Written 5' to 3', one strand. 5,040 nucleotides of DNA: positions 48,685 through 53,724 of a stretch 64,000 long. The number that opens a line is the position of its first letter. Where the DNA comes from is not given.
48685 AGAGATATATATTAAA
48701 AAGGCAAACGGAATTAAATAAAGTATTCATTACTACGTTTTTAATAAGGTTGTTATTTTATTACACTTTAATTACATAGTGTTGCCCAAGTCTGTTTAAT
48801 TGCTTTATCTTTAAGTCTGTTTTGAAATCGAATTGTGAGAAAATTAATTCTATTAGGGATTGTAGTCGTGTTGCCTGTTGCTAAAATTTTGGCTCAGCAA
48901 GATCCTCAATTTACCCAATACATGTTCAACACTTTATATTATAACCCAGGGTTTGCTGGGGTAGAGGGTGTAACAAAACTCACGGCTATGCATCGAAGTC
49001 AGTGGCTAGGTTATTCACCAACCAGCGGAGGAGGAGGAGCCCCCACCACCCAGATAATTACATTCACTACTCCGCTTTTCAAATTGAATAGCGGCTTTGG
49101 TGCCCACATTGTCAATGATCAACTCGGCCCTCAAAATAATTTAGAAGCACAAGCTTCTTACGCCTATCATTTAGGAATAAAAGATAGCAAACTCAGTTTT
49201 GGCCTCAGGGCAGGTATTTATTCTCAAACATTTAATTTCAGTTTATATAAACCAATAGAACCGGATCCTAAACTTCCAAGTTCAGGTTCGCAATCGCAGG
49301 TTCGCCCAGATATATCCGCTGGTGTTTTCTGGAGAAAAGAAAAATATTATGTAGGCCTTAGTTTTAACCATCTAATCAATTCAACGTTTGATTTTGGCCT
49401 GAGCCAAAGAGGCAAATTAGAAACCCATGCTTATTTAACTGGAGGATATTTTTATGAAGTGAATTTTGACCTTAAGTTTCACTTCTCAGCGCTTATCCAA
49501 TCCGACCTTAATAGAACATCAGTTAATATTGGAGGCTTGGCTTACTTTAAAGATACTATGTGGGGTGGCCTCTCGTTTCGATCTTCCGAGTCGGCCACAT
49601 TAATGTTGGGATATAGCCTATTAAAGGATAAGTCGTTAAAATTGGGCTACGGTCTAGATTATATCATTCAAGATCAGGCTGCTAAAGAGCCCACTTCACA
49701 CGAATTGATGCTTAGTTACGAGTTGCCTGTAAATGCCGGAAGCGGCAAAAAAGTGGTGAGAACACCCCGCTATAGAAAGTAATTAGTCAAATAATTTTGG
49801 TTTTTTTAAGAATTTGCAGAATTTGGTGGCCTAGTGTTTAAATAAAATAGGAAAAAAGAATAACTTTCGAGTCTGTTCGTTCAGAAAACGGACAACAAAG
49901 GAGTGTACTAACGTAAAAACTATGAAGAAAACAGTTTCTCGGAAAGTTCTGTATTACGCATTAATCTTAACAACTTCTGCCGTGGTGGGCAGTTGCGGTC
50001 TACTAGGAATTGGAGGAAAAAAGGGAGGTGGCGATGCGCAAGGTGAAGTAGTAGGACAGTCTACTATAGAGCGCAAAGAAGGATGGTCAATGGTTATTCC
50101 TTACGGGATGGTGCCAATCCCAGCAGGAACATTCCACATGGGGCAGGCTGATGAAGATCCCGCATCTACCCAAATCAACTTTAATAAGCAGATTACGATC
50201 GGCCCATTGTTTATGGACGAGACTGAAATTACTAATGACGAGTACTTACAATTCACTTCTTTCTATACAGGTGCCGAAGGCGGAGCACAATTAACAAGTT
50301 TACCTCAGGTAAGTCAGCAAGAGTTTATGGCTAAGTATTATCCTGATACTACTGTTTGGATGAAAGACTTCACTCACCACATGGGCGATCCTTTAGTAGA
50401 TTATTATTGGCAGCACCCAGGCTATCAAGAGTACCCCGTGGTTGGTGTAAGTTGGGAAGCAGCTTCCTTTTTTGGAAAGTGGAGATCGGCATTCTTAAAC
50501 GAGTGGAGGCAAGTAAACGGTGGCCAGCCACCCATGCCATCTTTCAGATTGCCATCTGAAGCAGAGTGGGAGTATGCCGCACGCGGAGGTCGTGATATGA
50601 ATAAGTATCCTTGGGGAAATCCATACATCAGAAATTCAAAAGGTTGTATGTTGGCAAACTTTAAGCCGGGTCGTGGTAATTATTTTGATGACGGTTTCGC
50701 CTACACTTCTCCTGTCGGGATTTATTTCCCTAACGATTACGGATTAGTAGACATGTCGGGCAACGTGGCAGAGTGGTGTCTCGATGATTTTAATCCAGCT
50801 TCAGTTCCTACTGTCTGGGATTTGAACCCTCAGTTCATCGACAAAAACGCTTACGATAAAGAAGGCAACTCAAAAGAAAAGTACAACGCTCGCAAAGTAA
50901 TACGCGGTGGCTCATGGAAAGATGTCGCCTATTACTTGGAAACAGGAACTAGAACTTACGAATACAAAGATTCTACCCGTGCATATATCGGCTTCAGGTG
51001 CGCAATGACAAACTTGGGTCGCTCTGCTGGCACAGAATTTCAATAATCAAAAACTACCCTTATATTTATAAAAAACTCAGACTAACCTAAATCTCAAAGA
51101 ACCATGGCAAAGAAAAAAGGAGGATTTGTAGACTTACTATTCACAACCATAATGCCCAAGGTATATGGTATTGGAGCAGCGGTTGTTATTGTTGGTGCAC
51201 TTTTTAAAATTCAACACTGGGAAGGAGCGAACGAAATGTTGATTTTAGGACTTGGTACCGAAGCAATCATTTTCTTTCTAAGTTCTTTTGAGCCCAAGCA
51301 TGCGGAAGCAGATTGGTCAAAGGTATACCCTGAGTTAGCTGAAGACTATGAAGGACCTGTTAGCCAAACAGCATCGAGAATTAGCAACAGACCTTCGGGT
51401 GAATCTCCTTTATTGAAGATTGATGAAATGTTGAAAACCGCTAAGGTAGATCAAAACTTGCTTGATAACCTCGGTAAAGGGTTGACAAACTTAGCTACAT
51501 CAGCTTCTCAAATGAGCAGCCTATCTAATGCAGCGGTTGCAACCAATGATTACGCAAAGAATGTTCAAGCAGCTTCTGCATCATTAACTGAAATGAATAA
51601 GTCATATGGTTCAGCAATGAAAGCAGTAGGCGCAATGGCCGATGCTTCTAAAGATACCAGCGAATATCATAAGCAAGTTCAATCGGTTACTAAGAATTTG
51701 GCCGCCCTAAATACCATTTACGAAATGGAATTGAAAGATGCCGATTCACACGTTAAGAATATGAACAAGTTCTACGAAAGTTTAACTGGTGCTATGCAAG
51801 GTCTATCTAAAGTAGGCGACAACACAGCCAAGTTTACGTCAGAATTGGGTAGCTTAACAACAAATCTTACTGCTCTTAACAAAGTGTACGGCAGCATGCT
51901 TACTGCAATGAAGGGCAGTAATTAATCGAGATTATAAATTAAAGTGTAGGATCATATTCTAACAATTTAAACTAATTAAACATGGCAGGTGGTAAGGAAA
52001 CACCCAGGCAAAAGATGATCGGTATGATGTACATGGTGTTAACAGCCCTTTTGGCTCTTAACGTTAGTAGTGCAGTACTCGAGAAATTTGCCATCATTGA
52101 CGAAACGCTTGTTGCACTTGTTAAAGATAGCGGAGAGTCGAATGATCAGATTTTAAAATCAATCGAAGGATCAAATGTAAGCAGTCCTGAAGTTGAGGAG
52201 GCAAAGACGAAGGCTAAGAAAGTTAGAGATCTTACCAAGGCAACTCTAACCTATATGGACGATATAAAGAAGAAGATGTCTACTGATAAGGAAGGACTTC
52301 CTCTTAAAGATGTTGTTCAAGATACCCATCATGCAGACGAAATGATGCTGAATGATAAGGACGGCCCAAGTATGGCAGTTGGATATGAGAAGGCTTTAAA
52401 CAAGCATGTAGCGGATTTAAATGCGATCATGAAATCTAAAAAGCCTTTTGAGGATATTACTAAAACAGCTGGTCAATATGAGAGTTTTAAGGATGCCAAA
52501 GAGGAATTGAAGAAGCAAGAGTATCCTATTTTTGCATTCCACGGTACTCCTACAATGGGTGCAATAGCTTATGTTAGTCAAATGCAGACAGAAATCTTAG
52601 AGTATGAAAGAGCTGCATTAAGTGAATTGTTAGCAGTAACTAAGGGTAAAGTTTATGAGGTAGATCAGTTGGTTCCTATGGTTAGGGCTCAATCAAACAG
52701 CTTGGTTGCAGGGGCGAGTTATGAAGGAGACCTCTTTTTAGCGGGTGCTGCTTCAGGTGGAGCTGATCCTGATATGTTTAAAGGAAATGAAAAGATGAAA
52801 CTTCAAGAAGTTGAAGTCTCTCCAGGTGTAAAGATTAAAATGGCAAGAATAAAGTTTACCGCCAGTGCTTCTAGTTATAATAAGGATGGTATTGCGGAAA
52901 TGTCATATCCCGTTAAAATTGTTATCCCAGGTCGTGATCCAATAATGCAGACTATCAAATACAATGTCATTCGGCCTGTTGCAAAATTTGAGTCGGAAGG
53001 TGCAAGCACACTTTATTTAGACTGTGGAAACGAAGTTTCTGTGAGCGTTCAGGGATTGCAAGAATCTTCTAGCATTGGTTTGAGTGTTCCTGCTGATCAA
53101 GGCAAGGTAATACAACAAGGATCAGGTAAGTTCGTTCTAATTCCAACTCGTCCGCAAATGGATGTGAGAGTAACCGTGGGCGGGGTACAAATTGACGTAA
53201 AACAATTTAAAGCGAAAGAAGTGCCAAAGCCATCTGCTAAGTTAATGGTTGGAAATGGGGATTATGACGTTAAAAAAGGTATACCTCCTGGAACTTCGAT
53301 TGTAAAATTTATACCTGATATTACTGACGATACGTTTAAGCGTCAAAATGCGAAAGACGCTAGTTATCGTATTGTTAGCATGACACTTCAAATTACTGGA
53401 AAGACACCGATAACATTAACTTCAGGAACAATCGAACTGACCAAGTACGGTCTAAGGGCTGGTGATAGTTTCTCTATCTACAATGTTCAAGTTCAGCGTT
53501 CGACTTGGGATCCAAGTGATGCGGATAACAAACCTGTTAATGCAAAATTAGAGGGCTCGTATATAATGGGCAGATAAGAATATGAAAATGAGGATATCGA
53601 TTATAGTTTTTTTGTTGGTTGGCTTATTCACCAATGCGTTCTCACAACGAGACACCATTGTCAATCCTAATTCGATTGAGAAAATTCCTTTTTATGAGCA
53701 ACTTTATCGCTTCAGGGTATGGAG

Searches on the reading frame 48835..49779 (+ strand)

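Call 3: search_protein_families(library=pfam, proteins=[window:48835-49779:+], max_evalue=10)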
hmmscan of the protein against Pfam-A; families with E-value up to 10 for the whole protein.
window:48835-49779:+ (315 aa): 2 families
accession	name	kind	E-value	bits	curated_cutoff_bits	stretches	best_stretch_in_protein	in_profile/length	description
PF11751.14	PorP_SprF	-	3.8e-71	240.3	22.3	1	19-295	2-273/273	Type IX secretion system membrane protein PorP/SprF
PF13729.12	TraF_2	-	0.12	12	25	1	160-189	198-227/264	F plasmid transfer operon, TraF, protein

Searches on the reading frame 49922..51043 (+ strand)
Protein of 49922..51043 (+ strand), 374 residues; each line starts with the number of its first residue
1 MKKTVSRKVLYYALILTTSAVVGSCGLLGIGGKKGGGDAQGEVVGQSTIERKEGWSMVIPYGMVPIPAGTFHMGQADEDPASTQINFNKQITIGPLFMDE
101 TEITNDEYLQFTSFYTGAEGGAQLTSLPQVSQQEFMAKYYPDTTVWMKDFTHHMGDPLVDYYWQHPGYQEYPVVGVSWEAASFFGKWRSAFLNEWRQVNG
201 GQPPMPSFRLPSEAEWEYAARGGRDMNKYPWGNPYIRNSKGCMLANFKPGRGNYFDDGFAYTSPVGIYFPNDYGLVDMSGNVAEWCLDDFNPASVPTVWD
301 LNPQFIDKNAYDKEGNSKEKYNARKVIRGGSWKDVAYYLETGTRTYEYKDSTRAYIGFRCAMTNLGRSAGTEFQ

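Call 3: search_protein_families(library=pfam, proteins=[window:49922-51043:+], max_evalue=10)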
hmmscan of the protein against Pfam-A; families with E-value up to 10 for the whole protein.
window:49922-51043:+ (374 aa): 1 family
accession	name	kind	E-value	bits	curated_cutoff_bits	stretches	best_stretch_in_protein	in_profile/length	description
PF03781.23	FGE-sulfatase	-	3.4e-50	171.5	23.3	1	62-361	4-254/255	Sulfatase-modifying factor enzyme 1-like domain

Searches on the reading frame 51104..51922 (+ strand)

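Call 3: search_protein_families(library=pfam, proteins=[window:51104-51922:+], max_evalue=10)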
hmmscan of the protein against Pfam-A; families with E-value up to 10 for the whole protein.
window:51104-51922:+ (273 aa): 33 families (the best 25 are shown)
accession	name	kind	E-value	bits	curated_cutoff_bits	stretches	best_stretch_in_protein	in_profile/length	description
PF22827.1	GldL_N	-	1.9e-32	111.6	24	1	20-81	1-62/62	GldL N-terminal domain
PF25034.1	Spectrin_SYNE1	-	0.00016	21.9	35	1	142-262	30-150/188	Nesprin-1, spectrin repeats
PF19191.5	HEF_HK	-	0.00076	20.4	24.1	1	163-208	12-57/67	HEF_HK domain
PF09712.15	PHA_synth_III_E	-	0.0013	18.6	25.7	1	140-246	35-142/311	Poly(R)-hydroxyalkanoic acid synthase subunit (PHA_synth_III_E)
PF10157.14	BORCS6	-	0.0016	19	35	1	118-202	18-100/101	BLOC-1-related complex sub-unit 6 C-terminal helix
PF03915.18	AIP3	-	0.0023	17.6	31.6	1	130-228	92-172/406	Actin interacting protein 3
PF04108.17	ATG17_like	-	0.0072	16.3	43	1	117-255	136-277/355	Autophagy protein ATG17-like domain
PF19903.4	DUF6376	-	0.011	16.5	27.3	1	106-202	19-113/116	Family of unknown function (DUF6376)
PF10046.14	BLOC1_2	-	0.022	15.6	33.4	1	154-205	29-80/96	Biogenesis of lysosome-related organelles complex-1 subunit 2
PF24611.2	Spectrin_Anc-1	-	0.032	15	33.2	1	110-175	45-110/115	Nuclear anchorage protein 1, spectrin-like repeat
PF17749.6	MIP-T3_C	-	0.036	14.5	25.8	1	157-249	32-116/154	Microtubule-binding protein MIP-T3 C-terminal region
PF20651.3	EXOC6_Sec15_N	-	0.045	14.1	27.2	0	220-259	17-56/170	Exocyst complex component EXOC6/Sec15, N-terminal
PF08614.16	ATG16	-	0.05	14.2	33.7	1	143-234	72-163/200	Autophagy protein 16 (ATG16)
PF09403.15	FadA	-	0.062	14.2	28.5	1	150-223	20-95/99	Adhesion protein FadA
PF22459.2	PrgX_C_TPR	-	0.071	13.4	27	1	202-265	29-92/190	Pheromone cCF10 receptor, C-terminal TPR region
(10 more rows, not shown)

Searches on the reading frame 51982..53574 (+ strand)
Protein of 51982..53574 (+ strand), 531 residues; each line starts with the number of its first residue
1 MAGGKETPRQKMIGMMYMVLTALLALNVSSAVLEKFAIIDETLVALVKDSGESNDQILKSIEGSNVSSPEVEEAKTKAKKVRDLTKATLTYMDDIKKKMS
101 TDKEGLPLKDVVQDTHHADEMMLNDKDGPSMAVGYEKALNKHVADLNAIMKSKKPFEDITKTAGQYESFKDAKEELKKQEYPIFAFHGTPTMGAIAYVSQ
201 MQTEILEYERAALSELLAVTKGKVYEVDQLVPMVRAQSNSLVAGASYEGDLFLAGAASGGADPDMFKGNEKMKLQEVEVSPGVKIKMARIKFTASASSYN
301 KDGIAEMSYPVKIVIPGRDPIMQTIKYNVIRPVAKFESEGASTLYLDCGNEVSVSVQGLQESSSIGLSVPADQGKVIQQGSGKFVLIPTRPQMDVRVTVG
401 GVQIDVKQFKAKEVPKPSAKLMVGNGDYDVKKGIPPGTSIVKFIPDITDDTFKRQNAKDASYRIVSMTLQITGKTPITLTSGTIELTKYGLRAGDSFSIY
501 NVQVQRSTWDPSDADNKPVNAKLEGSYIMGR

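Call 3: search_protein_families(library=pfam, proteins=[window:51982-53574:+], max_evalue=10)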
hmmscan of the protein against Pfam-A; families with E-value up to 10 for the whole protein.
window:51982-53574:+ (531 aa): 5 families
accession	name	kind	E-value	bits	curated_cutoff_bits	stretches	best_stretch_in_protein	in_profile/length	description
PF12081.13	GldM_1st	-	3.3e-21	76.6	25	1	32-218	2-193/194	GldM N-terminal domain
PF21602.3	GldM_3rd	-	9e-08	32.7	25.2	1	336-408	4-78/82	GldM third domain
PF21601.3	GldM_2nd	-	1.9e-07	31.9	24.4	1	223-306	3-77/98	GldM second domain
PF12080.14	GldM_4th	-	0.0031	18.6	24.6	1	415-508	1-97/114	GldM C-terminal domain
PF16830.10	NBD94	-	0.6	11.1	25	1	70-100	59-89/91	Nucleotide-Binding Domain 94 of RH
